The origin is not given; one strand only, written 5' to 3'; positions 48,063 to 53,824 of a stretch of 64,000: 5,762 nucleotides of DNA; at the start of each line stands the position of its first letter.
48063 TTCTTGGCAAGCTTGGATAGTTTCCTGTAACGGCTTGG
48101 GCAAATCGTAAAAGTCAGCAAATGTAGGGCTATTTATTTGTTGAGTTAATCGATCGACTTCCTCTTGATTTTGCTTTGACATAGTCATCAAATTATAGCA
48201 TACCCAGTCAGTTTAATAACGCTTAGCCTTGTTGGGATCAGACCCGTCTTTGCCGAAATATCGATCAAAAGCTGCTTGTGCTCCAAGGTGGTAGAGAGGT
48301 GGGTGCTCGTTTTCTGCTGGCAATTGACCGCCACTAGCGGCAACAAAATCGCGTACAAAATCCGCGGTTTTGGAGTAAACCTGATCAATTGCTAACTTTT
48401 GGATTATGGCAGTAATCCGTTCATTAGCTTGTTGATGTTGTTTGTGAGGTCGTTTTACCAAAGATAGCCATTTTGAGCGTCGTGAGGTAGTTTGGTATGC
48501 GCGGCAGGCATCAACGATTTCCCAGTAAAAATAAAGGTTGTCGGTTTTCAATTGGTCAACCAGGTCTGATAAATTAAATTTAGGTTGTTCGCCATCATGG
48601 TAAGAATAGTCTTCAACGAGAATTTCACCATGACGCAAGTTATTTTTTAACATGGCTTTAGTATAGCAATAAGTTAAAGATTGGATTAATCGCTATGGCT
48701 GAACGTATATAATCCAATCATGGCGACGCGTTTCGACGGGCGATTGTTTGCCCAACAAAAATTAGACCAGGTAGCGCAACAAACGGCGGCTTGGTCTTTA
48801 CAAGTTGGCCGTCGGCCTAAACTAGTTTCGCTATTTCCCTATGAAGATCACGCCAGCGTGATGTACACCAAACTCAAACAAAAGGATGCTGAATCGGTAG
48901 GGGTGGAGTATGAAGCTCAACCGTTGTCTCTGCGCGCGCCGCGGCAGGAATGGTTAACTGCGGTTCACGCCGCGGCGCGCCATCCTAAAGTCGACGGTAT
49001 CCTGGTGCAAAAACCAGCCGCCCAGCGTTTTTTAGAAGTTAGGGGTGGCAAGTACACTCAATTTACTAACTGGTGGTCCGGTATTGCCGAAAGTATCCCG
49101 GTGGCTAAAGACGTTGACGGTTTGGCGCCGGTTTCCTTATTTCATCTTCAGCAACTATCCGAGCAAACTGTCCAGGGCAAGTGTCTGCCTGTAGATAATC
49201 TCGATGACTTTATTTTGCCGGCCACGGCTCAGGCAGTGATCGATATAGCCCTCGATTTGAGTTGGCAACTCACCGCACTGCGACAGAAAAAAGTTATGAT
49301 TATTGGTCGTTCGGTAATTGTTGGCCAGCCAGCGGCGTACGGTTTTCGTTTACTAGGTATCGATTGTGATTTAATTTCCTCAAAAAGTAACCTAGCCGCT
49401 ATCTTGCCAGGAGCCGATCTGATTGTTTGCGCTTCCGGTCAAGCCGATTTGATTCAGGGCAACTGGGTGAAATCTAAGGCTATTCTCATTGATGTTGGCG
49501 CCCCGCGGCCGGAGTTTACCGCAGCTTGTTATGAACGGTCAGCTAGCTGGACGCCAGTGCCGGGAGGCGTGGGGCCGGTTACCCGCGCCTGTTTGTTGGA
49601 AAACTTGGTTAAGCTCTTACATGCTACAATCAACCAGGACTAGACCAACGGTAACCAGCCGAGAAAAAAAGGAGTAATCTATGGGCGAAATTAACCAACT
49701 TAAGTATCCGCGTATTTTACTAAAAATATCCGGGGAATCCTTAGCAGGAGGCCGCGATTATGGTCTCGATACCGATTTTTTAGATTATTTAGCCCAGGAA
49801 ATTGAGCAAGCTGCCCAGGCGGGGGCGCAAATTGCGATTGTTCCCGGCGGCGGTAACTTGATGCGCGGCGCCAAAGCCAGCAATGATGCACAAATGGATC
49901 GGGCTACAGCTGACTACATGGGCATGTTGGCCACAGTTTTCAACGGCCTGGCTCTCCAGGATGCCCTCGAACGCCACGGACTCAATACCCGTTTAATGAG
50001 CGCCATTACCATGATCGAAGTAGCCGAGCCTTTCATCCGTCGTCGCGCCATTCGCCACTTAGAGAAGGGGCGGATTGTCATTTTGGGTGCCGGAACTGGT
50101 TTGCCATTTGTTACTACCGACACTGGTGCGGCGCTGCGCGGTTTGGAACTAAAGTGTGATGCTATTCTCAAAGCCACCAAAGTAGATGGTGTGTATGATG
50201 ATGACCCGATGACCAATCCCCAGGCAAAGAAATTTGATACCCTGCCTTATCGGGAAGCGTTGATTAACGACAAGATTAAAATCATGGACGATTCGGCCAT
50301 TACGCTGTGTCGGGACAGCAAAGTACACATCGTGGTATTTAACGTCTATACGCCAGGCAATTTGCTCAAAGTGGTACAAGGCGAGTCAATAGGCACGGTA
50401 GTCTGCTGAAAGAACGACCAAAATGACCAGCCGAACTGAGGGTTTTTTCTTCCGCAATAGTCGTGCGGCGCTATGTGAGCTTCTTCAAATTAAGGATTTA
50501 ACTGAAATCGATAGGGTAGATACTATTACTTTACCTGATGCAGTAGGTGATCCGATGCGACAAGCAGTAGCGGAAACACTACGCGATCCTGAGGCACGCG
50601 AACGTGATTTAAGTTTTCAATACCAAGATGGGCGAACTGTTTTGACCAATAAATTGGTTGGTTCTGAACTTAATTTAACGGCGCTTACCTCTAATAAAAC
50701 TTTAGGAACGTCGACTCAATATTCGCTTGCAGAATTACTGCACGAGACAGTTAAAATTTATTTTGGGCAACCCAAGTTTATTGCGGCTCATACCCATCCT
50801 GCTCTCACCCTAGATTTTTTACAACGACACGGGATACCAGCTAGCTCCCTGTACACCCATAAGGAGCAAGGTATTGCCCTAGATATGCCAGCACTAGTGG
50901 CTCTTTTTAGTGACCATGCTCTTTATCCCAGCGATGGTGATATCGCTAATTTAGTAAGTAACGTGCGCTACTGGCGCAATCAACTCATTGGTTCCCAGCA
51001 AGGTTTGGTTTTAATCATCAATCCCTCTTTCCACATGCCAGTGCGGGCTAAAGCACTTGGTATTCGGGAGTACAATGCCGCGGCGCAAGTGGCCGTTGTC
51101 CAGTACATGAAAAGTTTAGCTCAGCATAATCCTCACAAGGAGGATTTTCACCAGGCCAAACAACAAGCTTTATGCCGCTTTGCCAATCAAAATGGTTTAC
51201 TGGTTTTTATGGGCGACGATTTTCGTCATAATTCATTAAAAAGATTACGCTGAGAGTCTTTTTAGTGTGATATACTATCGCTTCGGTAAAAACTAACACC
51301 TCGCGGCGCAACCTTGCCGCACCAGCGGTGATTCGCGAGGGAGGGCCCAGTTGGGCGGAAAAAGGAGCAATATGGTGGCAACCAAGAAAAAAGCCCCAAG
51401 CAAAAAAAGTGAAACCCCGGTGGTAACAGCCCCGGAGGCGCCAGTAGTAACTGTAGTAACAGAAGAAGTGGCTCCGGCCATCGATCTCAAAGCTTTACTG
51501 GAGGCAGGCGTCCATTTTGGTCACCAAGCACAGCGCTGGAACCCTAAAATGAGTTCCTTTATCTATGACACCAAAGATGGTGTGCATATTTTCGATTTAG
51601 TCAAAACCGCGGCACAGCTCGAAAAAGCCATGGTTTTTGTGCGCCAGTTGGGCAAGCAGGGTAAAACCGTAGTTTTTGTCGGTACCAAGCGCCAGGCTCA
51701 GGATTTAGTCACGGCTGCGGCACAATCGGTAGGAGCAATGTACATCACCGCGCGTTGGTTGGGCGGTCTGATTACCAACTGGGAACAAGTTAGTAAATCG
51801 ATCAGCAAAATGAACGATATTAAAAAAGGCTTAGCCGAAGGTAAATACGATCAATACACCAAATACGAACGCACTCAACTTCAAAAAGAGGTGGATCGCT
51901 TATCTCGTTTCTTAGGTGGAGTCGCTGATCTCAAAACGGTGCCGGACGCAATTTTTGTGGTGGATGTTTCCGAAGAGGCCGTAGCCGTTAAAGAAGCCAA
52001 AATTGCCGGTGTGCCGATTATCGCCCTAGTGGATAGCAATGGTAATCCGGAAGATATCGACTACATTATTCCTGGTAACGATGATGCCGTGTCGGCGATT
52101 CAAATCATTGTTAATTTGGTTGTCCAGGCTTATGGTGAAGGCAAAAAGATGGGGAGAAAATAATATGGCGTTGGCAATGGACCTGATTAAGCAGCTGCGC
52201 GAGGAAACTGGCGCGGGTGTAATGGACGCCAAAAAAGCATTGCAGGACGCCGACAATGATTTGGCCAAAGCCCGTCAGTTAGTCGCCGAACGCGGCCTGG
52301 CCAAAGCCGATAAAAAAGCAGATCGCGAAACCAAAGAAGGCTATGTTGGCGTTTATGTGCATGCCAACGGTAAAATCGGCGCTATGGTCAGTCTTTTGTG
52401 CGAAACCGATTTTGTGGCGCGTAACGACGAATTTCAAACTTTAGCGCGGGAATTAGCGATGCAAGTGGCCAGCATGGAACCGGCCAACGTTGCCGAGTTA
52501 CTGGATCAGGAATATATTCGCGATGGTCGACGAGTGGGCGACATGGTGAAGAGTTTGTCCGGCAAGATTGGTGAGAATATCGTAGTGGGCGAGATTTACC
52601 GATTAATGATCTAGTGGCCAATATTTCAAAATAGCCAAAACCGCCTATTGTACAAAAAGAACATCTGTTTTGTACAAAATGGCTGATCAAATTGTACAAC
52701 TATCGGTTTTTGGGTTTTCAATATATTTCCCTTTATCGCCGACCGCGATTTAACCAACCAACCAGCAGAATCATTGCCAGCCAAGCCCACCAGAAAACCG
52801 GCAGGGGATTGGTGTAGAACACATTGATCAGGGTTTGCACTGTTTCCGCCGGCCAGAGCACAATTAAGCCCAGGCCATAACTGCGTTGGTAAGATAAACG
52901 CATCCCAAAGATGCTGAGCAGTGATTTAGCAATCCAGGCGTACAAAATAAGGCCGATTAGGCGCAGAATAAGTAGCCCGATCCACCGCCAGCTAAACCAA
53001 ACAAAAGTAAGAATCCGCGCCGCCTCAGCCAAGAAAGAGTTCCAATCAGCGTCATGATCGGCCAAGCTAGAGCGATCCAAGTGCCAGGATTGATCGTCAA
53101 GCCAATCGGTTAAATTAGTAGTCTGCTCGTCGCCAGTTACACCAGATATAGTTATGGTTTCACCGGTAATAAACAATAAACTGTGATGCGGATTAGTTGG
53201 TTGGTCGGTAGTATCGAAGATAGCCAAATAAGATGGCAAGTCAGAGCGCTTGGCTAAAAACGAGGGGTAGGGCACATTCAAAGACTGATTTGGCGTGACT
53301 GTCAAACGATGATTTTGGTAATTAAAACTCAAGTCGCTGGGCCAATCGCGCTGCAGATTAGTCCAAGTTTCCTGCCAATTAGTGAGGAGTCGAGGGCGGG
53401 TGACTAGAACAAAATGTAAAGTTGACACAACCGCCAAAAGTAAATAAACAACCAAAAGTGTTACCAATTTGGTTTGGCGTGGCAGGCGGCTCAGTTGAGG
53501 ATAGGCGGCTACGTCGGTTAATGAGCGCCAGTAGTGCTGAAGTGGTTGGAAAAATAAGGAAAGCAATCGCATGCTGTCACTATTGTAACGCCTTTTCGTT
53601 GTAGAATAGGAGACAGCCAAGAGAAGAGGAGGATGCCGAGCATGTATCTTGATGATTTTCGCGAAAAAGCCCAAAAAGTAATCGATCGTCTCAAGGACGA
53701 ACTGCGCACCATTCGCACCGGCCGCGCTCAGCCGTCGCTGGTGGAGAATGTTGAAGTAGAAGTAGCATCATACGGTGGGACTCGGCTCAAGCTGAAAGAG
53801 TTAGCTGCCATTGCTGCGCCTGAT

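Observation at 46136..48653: Four tandem paralogs of an unrecognised family (three membrane, one soluble, one frameshifted) between nfo and folD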

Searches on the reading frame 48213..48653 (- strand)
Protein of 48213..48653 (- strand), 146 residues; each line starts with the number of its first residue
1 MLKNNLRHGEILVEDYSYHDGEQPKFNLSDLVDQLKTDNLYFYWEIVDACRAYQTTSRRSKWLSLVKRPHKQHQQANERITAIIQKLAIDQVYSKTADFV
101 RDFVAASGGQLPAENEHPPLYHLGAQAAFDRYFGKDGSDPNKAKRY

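Call 3: search_protein_families(library=pfam, proteins=[window:48213-48653:-], max_evalue=10)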
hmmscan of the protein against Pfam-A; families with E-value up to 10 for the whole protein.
window:48213-48653:- (146 aa): 0 families

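Call 4: search_protein_families(library=ncbifam, proteins=[window:48213-48653:-], max_evalue=10)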
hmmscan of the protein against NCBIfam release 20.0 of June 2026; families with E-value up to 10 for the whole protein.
window:48213-48653:- (146 aa): 0 families

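Call 5: search_protein_families(library=padloc, proteins=[window:48213-48653:-], max_evalue=10)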
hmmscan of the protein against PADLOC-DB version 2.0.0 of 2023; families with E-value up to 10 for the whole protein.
window:48213-48653:- (146 aa): 0 families

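Call 26: search_protein_families(library=phrogs, proteins=[window:48213-48653:-], max_evalue=1)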
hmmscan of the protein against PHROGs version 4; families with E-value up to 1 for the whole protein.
window:48213-48653:- (146 aa): 0 families

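Call 65: predict_structure(protein=window:48213-48653:-)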
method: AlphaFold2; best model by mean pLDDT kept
length: 146 residues; sequences in the alignment: 1
mean_pLDDT: 39.3   pTM: 0.23
mean pLDDT of the five models: 39.3, 38.0, 37.8, 36.2, 35.9
residues with pLDDT >= 90: 0; 70-90: 0; 50-70: 10; < 50: 136
segments of 3 or more residues with pLDDT < 50: 1-129, 141-146
pLDDT, mean of each block of 10 residues (from residue 1): 31 32 38 39 39 38 37 41 38 37 39 41 46 53 41
secondary structure, 60 per line:
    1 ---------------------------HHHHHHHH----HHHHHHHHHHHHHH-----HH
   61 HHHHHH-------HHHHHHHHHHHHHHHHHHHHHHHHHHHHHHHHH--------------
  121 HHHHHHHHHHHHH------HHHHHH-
elements in order: H28-35 H40-53 H59-66 H74-106 H121-133 H140-145

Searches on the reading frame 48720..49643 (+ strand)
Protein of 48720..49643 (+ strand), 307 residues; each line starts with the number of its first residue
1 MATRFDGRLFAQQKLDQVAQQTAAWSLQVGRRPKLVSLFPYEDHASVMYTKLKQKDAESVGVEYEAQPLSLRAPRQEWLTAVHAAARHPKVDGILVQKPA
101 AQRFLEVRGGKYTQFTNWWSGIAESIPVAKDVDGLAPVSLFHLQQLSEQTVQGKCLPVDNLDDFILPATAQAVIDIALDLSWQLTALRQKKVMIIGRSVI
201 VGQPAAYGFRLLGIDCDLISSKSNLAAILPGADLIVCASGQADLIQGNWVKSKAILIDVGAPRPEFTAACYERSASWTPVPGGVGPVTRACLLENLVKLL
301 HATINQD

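Call 18: search_protein_families(library=pfam, proteins=[window:48720-49643:+], max_evalue=0.001)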
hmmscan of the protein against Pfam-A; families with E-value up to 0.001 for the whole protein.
window:48720-49643:+ (307 aa): 2 families
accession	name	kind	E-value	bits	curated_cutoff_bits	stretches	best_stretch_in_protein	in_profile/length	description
PF02882.25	THF_DHG_CYH_C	-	3.2e-26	92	27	1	163-300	13-156/160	Tetrahydrofolate dehydrogenase/cyclohydrolase, NAD(P)-binding domain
PF00763.28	THF_DHG_CYH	-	7.8e-16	58.8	32.8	1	6-103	2-98/115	Tetrahydrofolate dehydrogenase/cyclohydrolase, catalytic domain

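Call 20: find_related_loci(query=window:48720-49643:+, collection=genome_contigs, flank=10000)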
Query window:48720-49643:+ (307 aa) in genome_contigs; peptide patterns used: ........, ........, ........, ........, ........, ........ (x = any residue, [..] = any of these).
101 stretches matched a pattern, but none encodes a relative of the query by tblastn (E <= 1e-3).

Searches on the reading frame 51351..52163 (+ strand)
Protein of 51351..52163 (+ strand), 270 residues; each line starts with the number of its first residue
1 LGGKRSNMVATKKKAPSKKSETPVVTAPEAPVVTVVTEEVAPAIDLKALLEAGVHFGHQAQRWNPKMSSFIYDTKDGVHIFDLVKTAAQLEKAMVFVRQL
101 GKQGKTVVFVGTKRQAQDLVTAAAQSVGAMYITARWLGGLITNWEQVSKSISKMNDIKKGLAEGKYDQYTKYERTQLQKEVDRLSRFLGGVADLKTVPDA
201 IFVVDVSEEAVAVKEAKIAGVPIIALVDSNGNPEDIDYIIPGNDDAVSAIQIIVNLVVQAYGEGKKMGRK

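Call 18: search_protein_families(library=pfam, proteins=[window:51351-52163:+], max_evalue=0.001)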
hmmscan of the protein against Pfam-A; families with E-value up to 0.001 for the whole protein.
window:51351-52163:+ (270 aa): 1 family
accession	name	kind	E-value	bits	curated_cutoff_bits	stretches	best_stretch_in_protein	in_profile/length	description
PF00318.25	Ribosomal_S2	-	2.8e-82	275.6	26.1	1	49-264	1-216/216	Ribosomal protein S2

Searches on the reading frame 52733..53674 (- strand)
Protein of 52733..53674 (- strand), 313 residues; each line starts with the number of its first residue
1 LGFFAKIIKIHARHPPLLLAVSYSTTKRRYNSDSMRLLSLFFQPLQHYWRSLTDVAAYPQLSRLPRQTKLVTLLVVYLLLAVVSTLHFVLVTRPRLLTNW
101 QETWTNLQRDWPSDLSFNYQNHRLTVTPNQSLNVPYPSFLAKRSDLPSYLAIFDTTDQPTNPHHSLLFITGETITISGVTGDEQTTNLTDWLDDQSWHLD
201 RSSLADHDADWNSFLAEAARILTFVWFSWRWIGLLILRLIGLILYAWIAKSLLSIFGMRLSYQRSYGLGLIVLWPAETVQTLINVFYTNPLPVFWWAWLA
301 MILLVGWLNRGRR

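Call 18: search_protein_families(library=pfam, proteins=[window:52733-53674:-], max_evalue=0.001)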
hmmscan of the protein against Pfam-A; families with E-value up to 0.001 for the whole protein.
window:52733-53674:- (313 aa): 1 family
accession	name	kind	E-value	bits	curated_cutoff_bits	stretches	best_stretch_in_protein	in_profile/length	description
PF06691.16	DUF1189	-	1.8e-06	28.1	28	1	48-296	4-230/244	Protein of unknown function (DUF1189)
